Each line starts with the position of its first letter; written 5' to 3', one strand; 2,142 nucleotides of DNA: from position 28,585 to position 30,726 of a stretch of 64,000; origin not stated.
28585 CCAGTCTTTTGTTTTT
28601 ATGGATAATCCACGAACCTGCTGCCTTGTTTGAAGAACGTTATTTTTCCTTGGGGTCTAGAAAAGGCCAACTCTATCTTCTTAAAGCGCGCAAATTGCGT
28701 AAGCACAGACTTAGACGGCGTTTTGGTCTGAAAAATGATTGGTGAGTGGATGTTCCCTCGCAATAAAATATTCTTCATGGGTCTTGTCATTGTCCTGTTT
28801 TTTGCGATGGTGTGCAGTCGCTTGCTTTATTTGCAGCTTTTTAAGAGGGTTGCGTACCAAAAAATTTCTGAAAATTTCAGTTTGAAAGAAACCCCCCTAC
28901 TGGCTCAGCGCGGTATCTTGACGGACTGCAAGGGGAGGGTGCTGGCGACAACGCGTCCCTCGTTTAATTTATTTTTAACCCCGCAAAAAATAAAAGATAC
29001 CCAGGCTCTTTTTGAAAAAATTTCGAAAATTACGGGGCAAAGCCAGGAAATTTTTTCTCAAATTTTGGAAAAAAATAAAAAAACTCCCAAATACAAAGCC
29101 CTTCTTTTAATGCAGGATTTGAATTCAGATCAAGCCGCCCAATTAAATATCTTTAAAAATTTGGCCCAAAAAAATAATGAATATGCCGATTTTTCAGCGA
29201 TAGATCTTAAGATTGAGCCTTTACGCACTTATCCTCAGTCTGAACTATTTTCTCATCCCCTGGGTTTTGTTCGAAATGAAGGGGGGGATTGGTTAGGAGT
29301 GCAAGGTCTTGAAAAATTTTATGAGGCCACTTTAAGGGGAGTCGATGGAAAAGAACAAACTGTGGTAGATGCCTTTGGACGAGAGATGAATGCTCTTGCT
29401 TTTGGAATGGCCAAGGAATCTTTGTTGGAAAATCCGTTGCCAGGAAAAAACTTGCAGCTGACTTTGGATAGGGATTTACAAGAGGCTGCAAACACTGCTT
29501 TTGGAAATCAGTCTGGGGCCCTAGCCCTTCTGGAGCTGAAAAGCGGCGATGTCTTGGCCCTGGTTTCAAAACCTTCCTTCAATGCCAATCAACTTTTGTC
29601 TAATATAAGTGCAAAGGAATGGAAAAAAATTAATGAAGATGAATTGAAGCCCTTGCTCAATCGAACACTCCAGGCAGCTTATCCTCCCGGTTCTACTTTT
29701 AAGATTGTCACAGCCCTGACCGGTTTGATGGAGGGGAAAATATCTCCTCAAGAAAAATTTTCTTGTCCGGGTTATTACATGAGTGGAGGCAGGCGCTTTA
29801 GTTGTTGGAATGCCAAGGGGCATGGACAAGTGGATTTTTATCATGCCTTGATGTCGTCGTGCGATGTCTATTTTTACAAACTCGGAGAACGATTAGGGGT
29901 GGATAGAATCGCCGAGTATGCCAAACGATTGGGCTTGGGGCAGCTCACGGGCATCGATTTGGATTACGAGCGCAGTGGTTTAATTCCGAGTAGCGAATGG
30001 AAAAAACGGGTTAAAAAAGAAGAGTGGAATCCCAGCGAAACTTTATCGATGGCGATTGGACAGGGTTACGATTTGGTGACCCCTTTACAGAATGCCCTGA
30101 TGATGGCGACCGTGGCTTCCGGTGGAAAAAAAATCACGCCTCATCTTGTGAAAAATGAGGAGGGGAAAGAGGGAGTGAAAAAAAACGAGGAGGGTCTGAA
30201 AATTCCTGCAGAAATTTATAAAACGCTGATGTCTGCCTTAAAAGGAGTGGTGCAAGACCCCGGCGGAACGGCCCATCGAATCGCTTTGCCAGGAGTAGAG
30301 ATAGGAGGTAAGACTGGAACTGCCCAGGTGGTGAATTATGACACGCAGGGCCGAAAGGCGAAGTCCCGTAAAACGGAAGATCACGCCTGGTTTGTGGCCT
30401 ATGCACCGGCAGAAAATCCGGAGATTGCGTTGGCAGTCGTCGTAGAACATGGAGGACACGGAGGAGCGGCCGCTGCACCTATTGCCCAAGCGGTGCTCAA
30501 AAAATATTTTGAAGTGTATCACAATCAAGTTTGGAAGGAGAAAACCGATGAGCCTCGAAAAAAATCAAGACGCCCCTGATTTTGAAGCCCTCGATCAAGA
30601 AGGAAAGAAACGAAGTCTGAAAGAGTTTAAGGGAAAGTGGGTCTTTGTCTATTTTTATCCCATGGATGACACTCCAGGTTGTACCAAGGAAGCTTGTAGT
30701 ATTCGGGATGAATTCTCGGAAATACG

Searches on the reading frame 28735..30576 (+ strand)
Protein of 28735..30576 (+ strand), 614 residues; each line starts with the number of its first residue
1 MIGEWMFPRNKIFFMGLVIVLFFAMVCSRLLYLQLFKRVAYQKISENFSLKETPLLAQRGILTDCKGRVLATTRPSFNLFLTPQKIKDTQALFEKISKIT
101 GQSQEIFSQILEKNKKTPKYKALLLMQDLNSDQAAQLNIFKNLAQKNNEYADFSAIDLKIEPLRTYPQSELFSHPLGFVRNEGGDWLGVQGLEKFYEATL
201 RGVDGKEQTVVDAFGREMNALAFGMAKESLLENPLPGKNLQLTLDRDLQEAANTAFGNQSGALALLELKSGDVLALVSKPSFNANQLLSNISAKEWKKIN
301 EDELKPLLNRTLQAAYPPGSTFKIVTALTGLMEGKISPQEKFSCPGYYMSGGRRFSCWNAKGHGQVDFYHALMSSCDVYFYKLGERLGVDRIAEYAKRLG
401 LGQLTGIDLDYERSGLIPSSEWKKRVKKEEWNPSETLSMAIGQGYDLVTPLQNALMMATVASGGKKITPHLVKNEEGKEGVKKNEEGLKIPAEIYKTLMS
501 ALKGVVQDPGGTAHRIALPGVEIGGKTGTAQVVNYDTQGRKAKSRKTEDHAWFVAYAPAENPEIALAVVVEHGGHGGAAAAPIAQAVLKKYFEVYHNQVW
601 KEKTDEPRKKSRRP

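Call 18: search_protein_families(library=pfam, proteins=[window:28735-30576:+], max_evalue=0.001)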
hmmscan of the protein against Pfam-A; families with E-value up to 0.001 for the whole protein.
window:28735-30576:+ (614 aa): 2 families
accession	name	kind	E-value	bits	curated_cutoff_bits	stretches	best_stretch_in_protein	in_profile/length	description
PF00905.27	Transpeptidase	-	6e-78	262.5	22.1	1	262-589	2-299/299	Penicillin binding protein transpeptidase domain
PF03717.20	PBP_dimer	-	2.5e-27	96.9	24.4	1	57-219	4-177/180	Penicillin-binding Protein dimerisation domain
